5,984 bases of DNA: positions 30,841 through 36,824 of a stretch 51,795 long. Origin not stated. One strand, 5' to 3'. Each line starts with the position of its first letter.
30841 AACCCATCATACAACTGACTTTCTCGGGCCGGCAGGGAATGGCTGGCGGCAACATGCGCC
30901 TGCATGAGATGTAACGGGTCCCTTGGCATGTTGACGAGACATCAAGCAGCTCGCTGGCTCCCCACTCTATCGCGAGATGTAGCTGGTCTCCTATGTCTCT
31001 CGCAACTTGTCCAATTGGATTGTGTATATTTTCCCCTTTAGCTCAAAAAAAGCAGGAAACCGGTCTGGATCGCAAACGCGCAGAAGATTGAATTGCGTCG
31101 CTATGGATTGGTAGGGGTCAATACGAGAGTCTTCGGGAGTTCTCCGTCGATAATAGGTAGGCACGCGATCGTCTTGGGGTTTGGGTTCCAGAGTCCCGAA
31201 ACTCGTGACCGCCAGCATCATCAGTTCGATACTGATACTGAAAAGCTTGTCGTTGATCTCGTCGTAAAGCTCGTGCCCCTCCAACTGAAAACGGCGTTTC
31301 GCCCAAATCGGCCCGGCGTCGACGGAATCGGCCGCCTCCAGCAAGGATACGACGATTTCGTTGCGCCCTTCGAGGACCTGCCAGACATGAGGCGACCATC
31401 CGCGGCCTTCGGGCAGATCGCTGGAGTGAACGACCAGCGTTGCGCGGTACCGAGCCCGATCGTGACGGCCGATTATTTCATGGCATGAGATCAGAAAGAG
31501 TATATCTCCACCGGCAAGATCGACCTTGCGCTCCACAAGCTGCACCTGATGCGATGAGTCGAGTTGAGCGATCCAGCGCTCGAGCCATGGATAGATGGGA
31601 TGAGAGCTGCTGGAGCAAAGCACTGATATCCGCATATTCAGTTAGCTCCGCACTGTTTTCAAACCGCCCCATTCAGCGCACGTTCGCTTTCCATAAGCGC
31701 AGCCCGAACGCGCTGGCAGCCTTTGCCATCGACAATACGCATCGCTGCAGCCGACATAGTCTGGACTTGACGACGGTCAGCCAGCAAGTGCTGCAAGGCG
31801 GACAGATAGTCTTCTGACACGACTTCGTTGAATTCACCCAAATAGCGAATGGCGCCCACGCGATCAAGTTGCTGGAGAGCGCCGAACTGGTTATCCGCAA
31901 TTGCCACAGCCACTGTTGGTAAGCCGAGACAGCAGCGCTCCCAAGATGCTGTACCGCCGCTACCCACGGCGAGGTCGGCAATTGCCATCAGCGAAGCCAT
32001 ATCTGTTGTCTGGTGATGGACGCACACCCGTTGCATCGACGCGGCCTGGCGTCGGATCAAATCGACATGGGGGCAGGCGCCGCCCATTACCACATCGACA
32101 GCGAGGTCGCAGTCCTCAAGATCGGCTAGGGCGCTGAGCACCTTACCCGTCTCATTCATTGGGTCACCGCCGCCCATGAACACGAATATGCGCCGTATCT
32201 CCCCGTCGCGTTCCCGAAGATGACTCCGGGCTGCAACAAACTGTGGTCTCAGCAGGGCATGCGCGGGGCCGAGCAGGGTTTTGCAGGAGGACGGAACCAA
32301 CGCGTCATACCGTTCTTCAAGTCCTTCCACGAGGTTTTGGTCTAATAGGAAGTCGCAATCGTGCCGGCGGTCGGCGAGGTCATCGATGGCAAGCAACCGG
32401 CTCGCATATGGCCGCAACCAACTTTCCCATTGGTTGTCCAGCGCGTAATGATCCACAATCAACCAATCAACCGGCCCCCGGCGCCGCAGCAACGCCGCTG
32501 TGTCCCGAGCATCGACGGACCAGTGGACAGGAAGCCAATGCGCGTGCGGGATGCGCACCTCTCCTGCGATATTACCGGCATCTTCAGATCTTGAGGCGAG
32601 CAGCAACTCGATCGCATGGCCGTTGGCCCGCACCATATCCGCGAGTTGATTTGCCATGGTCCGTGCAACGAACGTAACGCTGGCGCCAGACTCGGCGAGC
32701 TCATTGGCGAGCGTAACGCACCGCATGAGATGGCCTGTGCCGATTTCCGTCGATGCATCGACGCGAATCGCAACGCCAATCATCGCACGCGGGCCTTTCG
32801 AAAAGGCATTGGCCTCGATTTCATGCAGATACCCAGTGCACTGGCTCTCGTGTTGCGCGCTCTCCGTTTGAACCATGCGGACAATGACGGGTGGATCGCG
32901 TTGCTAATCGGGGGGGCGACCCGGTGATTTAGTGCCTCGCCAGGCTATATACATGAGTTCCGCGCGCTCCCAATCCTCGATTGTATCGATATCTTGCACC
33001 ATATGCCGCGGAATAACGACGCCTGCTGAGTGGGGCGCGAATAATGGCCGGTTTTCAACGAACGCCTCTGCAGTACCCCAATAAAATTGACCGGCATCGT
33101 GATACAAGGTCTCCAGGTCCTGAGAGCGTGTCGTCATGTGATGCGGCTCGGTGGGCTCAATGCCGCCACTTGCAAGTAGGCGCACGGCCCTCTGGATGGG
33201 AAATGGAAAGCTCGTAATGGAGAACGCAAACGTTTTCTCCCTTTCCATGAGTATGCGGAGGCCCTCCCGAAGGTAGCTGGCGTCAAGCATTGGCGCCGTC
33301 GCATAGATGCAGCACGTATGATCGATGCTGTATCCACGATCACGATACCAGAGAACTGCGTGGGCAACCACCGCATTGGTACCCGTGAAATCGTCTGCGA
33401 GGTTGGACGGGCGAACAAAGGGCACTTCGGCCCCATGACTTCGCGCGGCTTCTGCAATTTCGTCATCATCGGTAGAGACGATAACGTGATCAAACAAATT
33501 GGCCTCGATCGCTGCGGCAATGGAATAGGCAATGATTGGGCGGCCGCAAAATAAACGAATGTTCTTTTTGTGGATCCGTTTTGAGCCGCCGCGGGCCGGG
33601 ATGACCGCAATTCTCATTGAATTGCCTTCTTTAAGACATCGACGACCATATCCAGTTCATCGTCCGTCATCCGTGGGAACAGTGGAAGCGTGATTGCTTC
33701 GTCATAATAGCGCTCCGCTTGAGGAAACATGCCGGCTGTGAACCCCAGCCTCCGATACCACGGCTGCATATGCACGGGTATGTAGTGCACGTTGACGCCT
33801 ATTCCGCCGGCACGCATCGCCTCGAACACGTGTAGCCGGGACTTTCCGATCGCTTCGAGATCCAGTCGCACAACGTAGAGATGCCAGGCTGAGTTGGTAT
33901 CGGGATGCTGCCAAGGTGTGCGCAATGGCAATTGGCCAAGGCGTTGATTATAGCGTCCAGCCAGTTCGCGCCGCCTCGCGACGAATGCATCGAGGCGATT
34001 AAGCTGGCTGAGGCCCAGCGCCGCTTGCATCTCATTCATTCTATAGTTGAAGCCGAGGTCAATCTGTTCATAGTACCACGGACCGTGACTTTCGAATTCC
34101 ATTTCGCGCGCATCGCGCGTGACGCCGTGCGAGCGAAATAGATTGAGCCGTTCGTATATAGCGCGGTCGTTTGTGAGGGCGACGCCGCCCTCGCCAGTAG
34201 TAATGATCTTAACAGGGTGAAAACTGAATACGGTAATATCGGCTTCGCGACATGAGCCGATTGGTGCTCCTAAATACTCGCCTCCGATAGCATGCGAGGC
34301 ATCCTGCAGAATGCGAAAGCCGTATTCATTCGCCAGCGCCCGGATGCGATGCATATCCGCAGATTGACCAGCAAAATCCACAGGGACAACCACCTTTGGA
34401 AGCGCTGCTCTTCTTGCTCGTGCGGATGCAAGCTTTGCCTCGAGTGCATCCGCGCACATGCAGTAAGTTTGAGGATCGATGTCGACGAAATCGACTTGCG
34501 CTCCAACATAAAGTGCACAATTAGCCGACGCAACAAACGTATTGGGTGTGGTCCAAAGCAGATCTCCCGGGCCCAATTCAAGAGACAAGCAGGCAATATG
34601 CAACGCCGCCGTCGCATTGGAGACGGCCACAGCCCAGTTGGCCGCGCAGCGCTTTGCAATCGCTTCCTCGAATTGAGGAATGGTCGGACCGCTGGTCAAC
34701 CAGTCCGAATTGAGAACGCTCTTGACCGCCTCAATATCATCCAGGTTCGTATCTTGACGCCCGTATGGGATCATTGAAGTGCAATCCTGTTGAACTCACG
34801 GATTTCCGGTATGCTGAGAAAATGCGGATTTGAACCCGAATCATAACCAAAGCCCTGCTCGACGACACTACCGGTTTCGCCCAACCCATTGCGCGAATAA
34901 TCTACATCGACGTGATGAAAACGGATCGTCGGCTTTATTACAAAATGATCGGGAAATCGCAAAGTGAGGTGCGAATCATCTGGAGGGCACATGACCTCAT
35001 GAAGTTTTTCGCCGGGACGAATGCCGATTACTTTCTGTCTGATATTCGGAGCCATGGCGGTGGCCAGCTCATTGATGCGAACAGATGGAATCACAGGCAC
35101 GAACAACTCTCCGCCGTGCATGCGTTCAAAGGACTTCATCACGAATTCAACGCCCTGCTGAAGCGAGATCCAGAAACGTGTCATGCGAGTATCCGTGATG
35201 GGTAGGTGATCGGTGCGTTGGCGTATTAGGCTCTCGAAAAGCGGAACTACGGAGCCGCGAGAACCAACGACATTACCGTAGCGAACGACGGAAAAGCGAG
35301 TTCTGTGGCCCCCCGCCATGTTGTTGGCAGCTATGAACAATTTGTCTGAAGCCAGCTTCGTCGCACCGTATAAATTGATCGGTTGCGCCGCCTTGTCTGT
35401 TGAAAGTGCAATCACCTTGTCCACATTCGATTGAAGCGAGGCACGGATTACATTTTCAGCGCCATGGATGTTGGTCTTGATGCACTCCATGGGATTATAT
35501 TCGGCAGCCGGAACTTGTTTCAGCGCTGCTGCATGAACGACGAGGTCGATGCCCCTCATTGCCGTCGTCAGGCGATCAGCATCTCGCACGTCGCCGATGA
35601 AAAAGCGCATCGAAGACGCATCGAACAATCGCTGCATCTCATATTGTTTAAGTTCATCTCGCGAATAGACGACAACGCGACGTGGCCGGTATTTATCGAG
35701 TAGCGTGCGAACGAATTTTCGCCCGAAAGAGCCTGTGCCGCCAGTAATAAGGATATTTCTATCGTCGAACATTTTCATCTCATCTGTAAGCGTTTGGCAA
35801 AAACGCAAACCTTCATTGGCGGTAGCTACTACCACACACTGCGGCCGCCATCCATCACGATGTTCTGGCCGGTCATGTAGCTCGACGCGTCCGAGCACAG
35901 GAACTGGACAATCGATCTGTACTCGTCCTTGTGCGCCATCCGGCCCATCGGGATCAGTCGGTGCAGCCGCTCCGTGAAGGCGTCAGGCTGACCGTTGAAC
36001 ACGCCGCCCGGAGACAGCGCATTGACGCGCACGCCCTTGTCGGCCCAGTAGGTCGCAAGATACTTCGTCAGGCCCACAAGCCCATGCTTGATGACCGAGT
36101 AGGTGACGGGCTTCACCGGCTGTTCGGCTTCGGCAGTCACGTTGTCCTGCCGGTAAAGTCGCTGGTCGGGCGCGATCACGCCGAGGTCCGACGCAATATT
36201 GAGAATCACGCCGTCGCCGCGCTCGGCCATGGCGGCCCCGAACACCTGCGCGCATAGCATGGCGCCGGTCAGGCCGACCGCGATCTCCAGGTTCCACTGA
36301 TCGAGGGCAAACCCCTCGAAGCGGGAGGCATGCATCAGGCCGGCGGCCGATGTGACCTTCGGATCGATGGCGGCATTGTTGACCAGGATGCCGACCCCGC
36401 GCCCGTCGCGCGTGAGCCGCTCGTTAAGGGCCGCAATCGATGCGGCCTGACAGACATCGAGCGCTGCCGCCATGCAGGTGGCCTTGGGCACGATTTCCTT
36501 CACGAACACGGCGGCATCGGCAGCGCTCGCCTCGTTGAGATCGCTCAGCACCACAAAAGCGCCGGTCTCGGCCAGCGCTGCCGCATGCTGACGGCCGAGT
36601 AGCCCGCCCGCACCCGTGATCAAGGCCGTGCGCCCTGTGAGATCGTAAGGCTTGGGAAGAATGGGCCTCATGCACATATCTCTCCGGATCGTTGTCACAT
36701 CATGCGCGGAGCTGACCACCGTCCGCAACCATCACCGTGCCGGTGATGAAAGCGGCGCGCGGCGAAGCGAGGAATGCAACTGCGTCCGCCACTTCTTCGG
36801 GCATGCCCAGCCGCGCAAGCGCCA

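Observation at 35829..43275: Second, unassigned CMP-ulosonic-acid-type pathway with no amino-sugar enzymes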

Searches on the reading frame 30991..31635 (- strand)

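Call 16: search_protein_families(library=pfam, proteins=[window:30991-31635:-], max_evalue=0.001)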
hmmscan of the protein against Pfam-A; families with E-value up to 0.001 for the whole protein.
window:30991-31635:- (214 aa): 1 family
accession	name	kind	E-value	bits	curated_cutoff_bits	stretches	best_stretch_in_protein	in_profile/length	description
PF00551.24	Formyl_trans_N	-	2.1e-06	28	26.1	1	32-139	69-177/181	Formyl transferase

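Call 92: search_protein_families(library=ncbifam, proteins=[window:30991-31635:-], max_evalue=0.000001)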
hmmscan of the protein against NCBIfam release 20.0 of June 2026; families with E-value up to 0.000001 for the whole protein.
window:30991-31635:- (214 aa): 3 families
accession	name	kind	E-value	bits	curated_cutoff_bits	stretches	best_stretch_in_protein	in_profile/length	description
NF005414.0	PRK06988.1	equivalog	3.7e-15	55.7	316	1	63-206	99-244/311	formyltransferase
NF005998.1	PRK08125.1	equivalog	2.9e-14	52.4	777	1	66-200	100-235/649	bifunctional UDP-4-amino-4-deoxy-L-arabinose formyltransferase/UDP-glucuronic acid oxidase ArnA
TIGR00460.1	fmt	equivalog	3.8e-14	52.5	201.5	1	66-191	104-231/315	methionyl-tRNA formyltransferase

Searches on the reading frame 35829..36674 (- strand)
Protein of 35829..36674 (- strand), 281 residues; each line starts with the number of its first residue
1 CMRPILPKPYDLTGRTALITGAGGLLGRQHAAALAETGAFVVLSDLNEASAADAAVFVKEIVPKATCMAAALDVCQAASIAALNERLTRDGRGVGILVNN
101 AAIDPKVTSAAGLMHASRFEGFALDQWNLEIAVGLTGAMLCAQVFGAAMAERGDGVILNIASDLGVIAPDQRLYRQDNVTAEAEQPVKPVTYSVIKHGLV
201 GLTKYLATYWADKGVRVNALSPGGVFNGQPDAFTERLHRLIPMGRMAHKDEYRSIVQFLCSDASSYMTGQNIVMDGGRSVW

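Call 5: search_protein_families(library=pfam, proteins=[window:35829-36674:-], max_evalue=0.01)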
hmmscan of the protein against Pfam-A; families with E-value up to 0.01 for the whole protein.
window:35829-36674:- (281 aa): 4 families
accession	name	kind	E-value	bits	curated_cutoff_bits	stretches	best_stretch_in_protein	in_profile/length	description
PF13561.12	adh_short_C2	-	4.7e-41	141.3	27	1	26-277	8-234/236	Enoyl-(Acyl carrier protein) reductase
PF00106.31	adh_short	-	6.3e-27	94.8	26.6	2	16-167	2-141/195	short chain dehydrogenase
PF08659.16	KR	-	0.00026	21.4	22.6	1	16-101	2-89/180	KR domain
PF13241.12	NAD_binding_7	-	0.0029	18.6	22.1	1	11-104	4-95/104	Putative NAD(P)-binding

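Call 6: search_protein_families(library=ncbifam, proteins=[window:35829-36674:-], max_evalue=0.01)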
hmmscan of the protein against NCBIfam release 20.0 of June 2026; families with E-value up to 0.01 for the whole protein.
window:35829-36674:- (281 aa): 213 families (the best 25 are shown)
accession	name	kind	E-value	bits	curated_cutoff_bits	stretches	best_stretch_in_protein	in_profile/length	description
NF006619.0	PRK09186.1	equivalog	2.1e-45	155.3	255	1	12-279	2-255/256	oxidoreductase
NF004198.0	PRK05653.1-3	equivalog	9.3e-42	143.2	296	1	12-279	5-247/248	3-oxoacyl-ACP reductase FabG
NF009466.0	PRK12826.1-2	subfamily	2.4e-38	132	222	1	15-279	4-245/248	3-oxoacyl-ACP reductase FabG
NF006070.0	PRK08213.1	subfamily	2.6e-38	132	279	1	9-280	7-258/259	gluconate 5-dehydrogenase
NF005309.0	PRK06841.1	subfamily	9.1e-38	130.2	286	1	8-280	9-254/255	GolD/DthD family dehydrogenase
NF005853.0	PRK07774.1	equivalog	1.6e-35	122.7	303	2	11-162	3-145/250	SDR family oxidoreductase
NF006132.0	PRK08277.1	subfamily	2.1e-35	122.5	281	2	8-163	4-164/280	D-mannonate oxidoreductase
NF005559.1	PRK07231.1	subfamily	3.6e-35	121.7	215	1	12-279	2-248/249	glucose 1-dehydrogenase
NF004774.0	PRK06114.1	equivalog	2.8e-34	118.6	360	1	8-281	10-262/262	SDR family oxidoreductase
NF009093.0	PRK12429.1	subfamily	2.3e-33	115.6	258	2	12-225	3-187/259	3-hydroxybutyrate dehydrogenase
NF004818.0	PRK06172.1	equivalog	3.4e-33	115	336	1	11-278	4-250/253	SDR family oxidoreductase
NF005469.0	PRK07063.1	equivalog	3.5e-33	115.2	306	2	191-280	157-256/260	SDR family oxidoreductase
TIGR01963.1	PHB_DH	subfamily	1.4e-32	113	307.05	2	15-225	2-183/255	3-hydroxybutyrate dehydrogenase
NF009464.0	PRK12824.1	subfamily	4.9e-32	111.5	269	1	15-278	3-242/245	3-oxoacyl-ACP reductase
NF005446.0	PRK07035.1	equivalog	1.8e-31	109.3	373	1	8-278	5-253/255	SDR family oxidoreductase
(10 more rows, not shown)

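Call 63: search_solved_structures(query=window:35829-36674:-, max_evalue=1e-15)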
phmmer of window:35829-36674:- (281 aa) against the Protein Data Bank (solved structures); distinct sequences matched with E-value up to 1e-15: 96 (the best 60 are shown).
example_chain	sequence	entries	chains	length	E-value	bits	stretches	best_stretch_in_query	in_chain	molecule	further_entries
6uh2_A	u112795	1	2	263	1.2e-25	93.7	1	102-279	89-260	Short chain dehydrogenase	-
4j2h_A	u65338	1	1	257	2.4e-25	92.7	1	10-277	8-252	Short chain alcohol dehydrogenase-related dehydrogenase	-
4dml_A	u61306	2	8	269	9.7e-24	87.4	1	11-277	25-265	3-oxoacyl-[acyl-carrier-protein] reductase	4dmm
4rzh_A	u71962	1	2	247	2.9e-23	85.9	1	12-278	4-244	3-oxoacyl-[acyl-carrier protein] reductase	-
3qiv_A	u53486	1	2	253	3.9e-23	85.5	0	14-163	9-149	short-chain dehydrogenase or 3-oxoacyl-[acyl-carrier-protein] reductase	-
8cxa_A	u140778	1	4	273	4.1e-23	85.4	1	12-277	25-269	3-oxoacyl-[acyl-carrier-protein] reductase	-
3uf0_A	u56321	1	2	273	5.6e-23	84.9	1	8-277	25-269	Short-chain dehydrogenase/reductase SDR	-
4jro_A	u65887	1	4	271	2.7e-22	82.7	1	11-278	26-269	FabG protein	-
4nbv_A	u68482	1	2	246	3e-22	82.6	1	12-279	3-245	3-oxoacyl-[acyl-carrier-protein] reductase putative short-chain dehydrogenases/reductases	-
4nbu_A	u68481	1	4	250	3.7e-22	82.2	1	13-277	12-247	3-oxoacyl-(Acyl-carrier-protein) reductase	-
5u9p_A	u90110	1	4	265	7.4e-22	81.3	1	10-278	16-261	Gluconate 5-dehydrogenase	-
7x5j_D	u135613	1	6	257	7.9e-22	81.2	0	12-167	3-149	3-oxoacyl-ACP reductase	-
6m9u_A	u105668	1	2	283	1.2e-21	80.5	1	10-280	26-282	Oxidoreductase, short chain dehydrogenase/reductase family protein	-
2uvd_A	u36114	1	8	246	1.5e-21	80.3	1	12-278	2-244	3-OXOACYL-(ACYL-CARRIER-PROTEIN) REDUCTASE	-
5x8h_A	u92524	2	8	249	1.5e-21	80.2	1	13-278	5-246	Short-chain dehydrogenase reductase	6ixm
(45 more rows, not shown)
